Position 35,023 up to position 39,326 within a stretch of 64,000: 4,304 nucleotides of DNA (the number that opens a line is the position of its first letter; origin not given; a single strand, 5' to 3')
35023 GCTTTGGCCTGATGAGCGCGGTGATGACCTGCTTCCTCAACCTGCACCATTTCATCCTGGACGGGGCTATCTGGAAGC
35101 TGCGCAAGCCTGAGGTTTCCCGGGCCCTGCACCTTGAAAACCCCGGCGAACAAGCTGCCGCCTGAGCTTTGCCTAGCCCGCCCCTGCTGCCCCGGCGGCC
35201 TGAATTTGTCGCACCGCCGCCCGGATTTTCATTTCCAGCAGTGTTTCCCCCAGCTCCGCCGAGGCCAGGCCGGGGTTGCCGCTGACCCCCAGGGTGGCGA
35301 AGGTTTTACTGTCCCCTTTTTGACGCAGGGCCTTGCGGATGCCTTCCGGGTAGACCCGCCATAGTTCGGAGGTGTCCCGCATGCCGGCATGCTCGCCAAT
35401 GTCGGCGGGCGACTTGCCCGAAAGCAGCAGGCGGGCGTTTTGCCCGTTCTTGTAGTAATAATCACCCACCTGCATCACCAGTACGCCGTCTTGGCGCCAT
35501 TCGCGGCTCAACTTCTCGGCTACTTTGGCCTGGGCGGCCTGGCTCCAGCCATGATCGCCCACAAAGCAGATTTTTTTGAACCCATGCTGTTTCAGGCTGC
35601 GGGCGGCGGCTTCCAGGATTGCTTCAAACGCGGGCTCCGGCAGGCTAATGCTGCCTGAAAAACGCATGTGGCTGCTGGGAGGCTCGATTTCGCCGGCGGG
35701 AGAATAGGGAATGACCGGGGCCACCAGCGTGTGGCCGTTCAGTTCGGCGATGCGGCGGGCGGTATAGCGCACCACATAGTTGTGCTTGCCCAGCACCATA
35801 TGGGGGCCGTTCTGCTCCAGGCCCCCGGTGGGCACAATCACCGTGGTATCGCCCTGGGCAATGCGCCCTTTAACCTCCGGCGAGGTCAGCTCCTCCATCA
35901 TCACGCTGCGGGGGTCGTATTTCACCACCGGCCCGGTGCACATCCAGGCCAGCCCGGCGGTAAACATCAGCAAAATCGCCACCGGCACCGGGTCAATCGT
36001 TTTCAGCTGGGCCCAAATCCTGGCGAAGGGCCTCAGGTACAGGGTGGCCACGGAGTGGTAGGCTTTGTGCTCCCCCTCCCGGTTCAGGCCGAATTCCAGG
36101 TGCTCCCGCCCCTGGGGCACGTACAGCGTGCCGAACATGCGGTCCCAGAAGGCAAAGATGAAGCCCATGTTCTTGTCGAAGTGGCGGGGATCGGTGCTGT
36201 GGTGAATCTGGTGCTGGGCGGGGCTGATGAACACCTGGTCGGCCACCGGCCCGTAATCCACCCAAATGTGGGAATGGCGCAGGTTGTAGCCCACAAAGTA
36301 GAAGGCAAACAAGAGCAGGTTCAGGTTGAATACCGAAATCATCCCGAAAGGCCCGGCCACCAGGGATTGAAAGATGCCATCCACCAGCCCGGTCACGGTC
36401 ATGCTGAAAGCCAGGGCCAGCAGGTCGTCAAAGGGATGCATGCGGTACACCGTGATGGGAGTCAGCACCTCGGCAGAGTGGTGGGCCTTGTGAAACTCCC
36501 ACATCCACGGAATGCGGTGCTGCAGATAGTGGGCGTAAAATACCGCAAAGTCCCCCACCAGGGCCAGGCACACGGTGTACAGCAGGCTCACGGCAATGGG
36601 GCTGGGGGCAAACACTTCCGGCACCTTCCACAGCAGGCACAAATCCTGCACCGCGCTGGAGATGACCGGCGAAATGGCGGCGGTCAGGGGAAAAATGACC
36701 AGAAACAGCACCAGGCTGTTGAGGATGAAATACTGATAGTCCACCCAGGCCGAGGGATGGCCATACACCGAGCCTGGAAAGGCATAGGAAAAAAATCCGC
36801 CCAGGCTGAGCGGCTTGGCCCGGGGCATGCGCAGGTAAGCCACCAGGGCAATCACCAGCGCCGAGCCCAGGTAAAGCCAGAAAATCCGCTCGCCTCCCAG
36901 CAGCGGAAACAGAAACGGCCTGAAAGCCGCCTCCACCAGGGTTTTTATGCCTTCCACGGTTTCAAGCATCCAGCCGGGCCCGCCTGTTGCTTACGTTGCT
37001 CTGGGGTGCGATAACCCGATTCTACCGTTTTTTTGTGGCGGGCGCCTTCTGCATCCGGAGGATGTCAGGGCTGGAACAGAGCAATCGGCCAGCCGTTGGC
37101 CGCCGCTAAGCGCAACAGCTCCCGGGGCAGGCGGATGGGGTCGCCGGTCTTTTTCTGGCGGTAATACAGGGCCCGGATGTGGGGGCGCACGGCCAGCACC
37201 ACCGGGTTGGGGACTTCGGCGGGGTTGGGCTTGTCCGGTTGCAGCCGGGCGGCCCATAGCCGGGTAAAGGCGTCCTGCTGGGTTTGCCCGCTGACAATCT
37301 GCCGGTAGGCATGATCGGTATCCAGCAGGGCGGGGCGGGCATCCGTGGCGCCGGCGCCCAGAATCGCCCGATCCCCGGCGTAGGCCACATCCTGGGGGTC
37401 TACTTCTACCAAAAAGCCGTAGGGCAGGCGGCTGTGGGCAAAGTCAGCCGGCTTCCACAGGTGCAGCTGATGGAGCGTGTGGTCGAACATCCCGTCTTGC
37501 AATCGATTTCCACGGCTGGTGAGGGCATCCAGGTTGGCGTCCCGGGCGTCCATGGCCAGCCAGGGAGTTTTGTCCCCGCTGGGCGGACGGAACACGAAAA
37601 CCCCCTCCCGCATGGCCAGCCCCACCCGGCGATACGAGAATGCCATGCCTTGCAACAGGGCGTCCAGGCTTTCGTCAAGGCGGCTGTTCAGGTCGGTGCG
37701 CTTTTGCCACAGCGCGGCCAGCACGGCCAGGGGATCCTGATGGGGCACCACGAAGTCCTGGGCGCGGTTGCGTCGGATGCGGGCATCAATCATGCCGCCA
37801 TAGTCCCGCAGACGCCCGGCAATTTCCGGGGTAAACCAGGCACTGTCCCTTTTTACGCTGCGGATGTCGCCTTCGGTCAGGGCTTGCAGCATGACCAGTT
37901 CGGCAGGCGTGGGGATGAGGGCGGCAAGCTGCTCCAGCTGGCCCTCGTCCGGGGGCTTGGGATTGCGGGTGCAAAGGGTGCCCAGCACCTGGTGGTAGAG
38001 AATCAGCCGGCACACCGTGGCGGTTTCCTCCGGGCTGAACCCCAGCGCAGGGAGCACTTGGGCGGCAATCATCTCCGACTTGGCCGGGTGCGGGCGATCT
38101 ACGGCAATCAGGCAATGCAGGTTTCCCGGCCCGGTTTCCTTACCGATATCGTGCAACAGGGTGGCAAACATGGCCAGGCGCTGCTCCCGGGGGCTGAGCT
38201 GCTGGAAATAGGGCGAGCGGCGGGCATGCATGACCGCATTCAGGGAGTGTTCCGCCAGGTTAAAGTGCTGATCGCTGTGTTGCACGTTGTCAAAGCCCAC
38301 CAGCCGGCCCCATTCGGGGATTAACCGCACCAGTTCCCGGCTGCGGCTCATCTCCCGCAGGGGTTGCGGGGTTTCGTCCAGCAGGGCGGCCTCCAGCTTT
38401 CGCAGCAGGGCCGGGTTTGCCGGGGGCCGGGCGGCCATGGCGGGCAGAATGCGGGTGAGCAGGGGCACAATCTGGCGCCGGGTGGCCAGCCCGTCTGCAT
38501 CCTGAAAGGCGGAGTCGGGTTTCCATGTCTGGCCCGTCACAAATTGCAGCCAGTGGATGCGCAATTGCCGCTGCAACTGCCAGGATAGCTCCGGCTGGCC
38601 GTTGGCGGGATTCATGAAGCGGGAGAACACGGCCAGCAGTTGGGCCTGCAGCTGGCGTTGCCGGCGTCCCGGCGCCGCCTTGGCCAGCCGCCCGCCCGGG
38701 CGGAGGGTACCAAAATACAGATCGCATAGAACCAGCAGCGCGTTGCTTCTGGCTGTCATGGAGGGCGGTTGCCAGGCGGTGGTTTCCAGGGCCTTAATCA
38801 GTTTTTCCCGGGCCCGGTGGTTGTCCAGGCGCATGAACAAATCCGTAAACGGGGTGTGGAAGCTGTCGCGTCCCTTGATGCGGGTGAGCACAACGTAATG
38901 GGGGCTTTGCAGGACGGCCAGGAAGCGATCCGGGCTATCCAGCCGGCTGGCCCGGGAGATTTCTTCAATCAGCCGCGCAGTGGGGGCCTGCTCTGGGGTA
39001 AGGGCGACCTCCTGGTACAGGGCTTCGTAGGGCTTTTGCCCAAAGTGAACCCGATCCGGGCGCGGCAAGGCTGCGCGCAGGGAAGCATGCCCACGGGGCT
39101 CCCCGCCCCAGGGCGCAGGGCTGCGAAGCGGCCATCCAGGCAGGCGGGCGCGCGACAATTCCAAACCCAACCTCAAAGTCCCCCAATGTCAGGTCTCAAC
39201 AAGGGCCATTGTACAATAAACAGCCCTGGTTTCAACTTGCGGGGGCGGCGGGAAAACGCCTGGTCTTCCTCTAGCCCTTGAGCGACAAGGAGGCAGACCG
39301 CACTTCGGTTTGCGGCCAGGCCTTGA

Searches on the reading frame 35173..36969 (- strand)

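Call 32: search_protein_families(library=ncbifam, proteins=[window:35173-36969:-], max_evalue=0.00001)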
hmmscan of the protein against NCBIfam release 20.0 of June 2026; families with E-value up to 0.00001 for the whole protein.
window:35173-36969:- (598 aa): 4 families
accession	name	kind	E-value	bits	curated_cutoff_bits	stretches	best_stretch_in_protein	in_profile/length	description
TIGR03964.1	mycofact_creat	equivalog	1.1e-20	74.2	172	1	360-591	3-219/228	mycofactocin biosynthesis peptidyl-dipeptidase MftE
TIGR04448.1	creatininase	equivalog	7.7e-15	55.2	235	1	360-557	1-197/246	creatininase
NF052566.1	OrLpdHdlsOlsERhiz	equivalog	2.4e-14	53.3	475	1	122-296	108-268/293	ornithine lipid hydroxylase OlsE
NF041098.2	diketo_inos_hlase_IolN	equivalog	5.8e-12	45.3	245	1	355-557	6-198/307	3-dehydro-scyllo-inosose hydrolase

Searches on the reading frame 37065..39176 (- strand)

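Call 33: search_protein_families(library=ncbifam, proteins=[window:37065-39176:-], max_evalue=0.00001)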
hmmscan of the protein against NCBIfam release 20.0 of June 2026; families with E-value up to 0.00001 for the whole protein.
window:37065-39176:- (703 aa): 4 families
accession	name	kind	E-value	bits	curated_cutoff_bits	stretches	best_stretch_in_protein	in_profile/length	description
TIGR01693.1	UTase_glnD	equivalog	2.3e-11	42.7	519.4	1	234-441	359-562/850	[protein-PII] uridylyltransferase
NF002895.0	PRK03381.1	equivalog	1.1e-10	40.3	631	1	281-439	397-539/782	[protein-PII] uridylyltransferase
NF003467.0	PRK05092.1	equivalog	1.3e-10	39.7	959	1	246-442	445-637/940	[protein-PII] uridylyltransferase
NF001265.0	PRK00227.1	equivalog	1.6e-07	29.9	799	1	268-459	343-516/693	[protein-PII] uridylyltransferase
